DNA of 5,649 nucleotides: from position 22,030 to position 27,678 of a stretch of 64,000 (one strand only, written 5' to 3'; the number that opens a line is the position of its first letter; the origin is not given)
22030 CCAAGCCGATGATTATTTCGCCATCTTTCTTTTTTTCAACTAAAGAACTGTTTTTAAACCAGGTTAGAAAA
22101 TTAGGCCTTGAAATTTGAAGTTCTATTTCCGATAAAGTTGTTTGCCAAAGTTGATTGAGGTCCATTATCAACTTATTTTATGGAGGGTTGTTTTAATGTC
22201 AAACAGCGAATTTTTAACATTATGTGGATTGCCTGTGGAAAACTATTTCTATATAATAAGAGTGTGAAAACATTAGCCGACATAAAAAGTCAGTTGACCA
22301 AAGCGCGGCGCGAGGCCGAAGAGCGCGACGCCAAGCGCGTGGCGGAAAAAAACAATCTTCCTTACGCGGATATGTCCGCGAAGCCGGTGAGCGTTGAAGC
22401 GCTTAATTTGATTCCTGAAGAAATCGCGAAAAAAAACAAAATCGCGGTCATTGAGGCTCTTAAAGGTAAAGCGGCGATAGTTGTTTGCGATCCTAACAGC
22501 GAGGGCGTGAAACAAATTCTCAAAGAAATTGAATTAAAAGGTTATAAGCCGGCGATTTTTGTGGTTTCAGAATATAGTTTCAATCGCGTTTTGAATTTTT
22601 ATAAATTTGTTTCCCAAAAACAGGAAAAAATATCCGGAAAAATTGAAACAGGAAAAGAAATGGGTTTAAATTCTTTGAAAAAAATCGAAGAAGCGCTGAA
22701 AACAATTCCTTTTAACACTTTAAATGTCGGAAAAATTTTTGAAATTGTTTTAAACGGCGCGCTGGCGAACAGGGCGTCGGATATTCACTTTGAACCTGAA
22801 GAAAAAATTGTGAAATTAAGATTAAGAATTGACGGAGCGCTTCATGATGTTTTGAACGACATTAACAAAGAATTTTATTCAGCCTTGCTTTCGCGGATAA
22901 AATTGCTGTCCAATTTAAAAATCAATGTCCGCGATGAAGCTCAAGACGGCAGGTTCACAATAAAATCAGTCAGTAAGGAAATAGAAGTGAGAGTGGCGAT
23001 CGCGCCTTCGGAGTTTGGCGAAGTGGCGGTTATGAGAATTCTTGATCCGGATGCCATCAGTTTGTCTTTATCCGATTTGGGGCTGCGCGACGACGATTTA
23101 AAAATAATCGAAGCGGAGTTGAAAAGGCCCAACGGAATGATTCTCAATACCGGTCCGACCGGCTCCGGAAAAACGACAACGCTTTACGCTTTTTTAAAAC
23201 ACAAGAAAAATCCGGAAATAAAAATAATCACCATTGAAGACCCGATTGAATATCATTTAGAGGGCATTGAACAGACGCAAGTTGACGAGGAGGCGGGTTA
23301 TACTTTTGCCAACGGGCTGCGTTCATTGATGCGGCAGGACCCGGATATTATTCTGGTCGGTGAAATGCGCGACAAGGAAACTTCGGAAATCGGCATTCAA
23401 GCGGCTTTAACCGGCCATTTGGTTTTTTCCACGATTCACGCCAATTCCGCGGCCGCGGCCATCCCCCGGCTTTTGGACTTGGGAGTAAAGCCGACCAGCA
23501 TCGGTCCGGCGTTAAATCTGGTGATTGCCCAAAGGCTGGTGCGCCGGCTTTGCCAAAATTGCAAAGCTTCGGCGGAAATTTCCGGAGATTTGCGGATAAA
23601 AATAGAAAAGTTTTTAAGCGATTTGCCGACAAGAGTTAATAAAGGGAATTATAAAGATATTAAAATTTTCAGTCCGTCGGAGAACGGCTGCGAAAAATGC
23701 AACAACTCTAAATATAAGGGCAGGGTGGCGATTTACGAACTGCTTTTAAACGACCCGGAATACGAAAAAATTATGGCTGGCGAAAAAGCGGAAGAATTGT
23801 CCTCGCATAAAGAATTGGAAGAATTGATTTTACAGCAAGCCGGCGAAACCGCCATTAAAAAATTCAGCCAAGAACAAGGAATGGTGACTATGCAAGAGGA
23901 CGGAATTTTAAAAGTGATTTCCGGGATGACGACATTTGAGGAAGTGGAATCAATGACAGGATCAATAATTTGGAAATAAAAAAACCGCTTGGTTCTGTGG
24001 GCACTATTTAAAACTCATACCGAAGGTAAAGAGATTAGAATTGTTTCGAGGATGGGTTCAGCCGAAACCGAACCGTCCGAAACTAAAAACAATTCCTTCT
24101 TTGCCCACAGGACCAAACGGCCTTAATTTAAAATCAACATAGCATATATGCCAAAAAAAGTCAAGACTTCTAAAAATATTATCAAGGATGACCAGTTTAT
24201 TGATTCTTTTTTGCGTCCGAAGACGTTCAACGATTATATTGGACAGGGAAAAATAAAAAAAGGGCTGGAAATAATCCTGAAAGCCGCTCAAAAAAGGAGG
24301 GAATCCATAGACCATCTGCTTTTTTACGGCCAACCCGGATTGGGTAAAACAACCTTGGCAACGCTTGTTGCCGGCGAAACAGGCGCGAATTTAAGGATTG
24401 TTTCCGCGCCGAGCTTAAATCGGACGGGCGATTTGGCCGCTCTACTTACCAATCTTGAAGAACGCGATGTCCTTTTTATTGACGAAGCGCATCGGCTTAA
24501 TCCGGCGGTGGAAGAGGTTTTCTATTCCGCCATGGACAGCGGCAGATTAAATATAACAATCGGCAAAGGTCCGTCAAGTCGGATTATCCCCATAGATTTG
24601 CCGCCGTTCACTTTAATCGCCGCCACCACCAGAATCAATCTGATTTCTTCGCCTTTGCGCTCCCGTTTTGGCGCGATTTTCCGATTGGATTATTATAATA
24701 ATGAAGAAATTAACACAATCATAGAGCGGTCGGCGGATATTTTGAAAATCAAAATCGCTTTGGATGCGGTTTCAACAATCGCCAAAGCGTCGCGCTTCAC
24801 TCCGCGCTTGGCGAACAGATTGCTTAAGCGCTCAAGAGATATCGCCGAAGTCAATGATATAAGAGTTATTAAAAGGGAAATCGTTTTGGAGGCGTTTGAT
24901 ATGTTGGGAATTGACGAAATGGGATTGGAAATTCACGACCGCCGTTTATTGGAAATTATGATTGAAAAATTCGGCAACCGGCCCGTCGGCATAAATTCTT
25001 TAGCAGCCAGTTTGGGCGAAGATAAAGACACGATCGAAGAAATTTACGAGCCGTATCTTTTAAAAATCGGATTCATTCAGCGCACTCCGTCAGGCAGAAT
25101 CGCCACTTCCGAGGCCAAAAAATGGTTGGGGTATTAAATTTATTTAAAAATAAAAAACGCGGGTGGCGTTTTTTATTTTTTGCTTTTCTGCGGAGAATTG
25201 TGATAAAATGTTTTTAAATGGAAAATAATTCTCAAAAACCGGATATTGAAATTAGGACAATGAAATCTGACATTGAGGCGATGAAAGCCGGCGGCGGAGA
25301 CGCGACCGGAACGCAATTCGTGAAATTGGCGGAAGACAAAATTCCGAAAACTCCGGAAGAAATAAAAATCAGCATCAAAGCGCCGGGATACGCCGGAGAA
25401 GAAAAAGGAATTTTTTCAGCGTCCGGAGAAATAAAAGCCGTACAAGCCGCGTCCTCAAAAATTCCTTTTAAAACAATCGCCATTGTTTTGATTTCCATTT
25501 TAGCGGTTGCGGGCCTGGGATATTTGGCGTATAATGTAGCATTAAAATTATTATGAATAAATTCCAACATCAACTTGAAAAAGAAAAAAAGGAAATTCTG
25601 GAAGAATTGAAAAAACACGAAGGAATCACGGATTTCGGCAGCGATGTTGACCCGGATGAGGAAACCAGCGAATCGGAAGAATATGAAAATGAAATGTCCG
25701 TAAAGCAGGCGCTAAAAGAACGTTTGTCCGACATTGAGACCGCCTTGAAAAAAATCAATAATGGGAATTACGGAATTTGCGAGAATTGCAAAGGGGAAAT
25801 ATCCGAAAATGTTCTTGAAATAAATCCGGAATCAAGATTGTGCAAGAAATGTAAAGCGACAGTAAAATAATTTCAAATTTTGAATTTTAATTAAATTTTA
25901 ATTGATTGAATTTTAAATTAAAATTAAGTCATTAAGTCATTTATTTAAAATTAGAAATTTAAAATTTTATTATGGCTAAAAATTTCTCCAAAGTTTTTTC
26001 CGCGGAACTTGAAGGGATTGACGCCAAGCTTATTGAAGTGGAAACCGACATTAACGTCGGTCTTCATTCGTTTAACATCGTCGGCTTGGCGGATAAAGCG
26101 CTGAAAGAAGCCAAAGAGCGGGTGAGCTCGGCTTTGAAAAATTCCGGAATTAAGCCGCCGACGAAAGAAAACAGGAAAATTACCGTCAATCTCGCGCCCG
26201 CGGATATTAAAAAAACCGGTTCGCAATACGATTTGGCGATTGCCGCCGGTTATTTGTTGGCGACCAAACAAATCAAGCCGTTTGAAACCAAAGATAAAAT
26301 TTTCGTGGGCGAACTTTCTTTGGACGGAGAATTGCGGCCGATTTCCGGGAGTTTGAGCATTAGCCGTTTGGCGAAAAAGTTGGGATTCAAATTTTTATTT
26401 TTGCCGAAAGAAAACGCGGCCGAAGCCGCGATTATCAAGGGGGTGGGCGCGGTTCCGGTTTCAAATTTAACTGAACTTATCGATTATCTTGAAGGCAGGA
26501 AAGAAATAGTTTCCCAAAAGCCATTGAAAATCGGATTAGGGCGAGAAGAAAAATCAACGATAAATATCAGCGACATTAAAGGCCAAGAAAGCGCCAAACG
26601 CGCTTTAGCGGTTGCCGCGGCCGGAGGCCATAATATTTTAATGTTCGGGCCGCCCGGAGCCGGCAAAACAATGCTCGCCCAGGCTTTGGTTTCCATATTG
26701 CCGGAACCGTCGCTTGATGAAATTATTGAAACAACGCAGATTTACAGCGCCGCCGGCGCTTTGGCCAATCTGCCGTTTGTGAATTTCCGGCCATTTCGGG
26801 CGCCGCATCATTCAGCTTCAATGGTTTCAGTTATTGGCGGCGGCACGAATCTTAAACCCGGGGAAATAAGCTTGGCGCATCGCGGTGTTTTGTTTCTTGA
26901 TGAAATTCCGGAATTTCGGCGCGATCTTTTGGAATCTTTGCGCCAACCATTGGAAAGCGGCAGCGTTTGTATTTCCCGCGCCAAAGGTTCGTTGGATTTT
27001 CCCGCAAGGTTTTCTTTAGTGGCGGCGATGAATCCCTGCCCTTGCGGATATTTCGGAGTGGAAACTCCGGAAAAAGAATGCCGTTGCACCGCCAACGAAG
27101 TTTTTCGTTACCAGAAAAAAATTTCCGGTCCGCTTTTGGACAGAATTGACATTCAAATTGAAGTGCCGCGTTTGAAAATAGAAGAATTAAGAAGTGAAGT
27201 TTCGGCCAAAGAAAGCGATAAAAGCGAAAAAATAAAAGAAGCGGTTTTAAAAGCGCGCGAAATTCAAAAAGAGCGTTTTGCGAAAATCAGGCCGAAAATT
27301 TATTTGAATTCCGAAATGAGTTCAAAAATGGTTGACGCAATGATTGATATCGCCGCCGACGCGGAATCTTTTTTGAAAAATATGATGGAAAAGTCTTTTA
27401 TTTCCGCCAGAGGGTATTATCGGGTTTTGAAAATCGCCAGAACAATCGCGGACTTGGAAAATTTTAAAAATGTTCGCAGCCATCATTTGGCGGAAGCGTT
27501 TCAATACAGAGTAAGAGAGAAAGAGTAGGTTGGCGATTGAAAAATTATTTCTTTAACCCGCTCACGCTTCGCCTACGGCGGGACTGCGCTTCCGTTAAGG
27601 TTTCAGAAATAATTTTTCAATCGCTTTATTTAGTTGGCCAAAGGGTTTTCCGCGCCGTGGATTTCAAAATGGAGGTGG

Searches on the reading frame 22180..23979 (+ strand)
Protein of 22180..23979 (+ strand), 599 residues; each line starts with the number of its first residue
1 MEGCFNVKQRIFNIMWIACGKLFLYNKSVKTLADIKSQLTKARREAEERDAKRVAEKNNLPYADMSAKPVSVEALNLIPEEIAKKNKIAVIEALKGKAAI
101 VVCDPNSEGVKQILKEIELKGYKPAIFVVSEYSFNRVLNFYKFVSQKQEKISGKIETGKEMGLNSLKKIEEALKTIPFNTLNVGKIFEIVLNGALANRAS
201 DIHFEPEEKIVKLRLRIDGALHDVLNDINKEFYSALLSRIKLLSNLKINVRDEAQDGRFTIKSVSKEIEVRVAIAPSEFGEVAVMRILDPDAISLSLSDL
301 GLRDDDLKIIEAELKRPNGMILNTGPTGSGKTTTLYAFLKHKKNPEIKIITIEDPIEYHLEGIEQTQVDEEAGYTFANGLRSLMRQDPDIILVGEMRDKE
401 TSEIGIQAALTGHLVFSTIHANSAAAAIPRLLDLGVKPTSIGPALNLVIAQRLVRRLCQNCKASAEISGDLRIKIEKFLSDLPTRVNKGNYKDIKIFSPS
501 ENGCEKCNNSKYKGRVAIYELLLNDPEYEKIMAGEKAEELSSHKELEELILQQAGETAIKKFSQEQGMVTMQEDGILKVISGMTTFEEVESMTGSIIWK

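Call 82: search_protein_families(library=pfam, proteins=[window:22180-23979:+], max_evalue=0.00001)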
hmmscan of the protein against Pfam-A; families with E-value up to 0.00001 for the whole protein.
window:22180-23979:+ (599 aa): 2 families
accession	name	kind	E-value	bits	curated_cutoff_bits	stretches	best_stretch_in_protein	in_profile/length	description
PF00437.27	T2SSE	-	1.3e-115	386.4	24.9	1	186-557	11-356/370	Type II/IV secretion system protein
PF05157.20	MshEN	-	2.8e-06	27.6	23.1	1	59-139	2-81/90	MshEN domain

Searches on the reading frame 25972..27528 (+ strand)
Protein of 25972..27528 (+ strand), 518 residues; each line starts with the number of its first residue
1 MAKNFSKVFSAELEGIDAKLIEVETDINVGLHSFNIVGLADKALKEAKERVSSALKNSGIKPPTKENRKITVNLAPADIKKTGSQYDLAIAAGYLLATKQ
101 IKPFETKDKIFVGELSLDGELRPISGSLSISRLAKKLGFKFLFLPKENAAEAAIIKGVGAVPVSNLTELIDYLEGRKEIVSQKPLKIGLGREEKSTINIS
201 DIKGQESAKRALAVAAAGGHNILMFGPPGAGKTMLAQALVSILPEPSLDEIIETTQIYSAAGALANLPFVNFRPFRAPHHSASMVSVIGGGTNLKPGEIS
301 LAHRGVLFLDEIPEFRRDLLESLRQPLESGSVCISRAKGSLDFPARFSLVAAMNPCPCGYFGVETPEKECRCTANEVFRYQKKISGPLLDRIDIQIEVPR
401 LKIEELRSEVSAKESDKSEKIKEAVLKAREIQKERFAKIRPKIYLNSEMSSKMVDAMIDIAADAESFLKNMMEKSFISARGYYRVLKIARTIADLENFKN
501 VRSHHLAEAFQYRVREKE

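Call 82: search_protein_families(library=pfam, proteins=[window:25972-27528:+], max_evalue=0.00001)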
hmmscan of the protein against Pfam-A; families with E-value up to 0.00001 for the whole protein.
window:25972-27528:+ (518 aa): 6 families
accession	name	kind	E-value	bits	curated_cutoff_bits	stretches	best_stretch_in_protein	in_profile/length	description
PF01078.27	Mg_chelatase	-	7.6e-92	306.8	20.3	1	199-405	2-206/207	Magnesium chelatase, subunit ChlI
PF13541.12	ChlI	-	1.2e-39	135.3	27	1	23-148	1-121/121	Subunit ChlI of Mg-chelatase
PF13335.12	Mg_chelatase_C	-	2.7e-27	95.6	26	1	416-513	2-94/94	Magnesium chelatase, subunit ChlI C-terminal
PF00493.29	MCM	-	2.4e-09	37.1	23.3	1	291-365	109-183/224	MCM P-loop domain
PF07728.20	AAA_5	-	1.3e-08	35.3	22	0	290-357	51-125/139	AAA domain (dynein-related subfamily)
PF00158.32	Sigma54_activat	-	2.7e-06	27.6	20.2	0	290-332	80-122/168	Sigma-54 interaction domain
